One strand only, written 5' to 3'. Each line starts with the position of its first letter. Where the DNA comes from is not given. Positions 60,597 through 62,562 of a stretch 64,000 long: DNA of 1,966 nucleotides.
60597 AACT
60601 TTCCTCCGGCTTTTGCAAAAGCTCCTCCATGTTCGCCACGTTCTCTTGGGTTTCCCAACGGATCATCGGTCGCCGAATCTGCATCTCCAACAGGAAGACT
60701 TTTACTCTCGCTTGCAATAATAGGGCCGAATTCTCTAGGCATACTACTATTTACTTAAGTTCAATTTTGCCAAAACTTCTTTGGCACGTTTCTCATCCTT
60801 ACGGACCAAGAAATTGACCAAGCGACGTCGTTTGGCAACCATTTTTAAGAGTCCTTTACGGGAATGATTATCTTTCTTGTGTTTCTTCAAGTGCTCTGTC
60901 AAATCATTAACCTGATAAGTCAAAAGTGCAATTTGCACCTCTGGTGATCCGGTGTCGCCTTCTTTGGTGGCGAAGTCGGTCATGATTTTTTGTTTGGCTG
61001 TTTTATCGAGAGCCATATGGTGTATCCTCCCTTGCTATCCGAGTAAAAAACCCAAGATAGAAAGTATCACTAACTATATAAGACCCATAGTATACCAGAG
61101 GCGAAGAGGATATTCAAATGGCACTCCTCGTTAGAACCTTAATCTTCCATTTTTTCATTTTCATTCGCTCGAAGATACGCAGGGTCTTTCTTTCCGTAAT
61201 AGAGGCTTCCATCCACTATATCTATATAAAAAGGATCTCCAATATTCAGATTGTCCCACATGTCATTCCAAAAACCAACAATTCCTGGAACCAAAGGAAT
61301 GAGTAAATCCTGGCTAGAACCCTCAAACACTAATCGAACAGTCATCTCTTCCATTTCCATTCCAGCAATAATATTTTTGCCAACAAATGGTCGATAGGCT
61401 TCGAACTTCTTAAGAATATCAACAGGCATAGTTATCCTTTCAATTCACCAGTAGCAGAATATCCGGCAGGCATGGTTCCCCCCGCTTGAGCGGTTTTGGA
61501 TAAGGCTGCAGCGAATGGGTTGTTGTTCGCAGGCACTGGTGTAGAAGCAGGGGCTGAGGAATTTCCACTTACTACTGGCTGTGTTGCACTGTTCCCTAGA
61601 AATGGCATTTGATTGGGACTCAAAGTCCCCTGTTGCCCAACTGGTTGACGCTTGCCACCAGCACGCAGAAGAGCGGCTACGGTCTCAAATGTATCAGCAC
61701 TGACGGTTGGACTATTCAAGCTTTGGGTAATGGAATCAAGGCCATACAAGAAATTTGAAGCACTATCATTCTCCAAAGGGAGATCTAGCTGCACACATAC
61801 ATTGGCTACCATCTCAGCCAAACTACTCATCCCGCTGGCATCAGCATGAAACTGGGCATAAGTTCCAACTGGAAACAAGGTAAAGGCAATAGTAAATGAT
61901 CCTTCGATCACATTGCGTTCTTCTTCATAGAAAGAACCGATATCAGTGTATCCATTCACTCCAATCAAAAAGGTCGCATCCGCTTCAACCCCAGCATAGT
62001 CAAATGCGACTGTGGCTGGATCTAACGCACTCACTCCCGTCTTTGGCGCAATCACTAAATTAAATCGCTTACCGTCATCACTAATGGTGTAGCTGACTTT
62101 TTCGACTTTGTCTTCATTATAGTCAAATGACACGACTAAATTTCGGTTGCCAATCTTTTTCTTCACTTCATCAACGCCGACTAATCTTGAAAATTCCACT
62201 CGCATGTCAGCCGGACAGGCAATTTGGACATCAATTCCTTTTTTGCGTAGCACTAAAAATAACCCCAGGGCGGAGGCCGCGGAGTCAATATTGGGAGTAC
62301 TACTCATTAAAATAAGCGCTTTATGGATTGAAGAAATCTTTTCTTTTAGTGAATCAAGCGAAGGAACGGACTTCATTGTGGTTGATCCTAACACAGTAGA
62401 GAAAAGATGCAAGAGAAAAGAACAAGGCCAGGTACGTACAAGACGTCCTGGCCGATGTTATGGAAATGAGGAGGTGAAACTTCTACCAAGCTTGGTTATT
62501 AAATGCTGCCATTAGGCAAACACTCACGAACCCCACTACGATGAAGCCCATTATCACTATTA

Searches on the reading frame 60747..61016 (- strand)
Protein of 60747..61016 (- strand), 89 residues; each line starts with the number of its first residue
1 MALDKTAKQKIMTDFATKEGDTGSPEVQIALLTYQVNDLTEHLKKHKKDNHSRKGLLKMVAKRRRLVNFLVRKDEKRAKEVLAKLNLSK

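Call 3: search_protein_families(library=pfam, proteins=[window:60747-61016:-], max_evalue=0.01)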
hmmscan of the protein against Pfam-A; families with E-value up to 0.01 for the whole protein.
window:60747-61016:- (89 aa): 1 family
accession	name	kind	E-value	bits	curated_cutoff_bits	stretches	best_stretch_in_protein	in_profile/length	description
PF00312.27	Ribosomal_S15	-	6.3e-31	106.8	31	1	8-87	1-80/81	Ribosomal protein S15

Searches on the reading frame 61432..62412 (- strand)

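Call 3: search_protein_families(library=pfam, proteins=[window:61432-62412:-], max_evalue=0.01)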
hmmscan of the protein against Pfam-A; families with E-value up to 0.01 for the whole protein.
window:61432-62412:- (326 aa): 1 family
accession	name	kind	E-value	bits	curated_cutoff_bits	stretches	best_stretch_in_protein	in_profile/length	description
PF01368.27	DHH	-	0.0031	18.2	28.1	1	33-109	3-59/125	DHH family, N-terminal domain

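Call 47: search_protein_families(library=ncbifam, proteins=[window:61432-62412:-], max_evalue=0.001)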
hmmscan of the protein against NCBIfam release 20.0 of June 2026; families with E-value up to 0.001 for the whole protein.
window:61432-62412:- (326 aa): 0 families
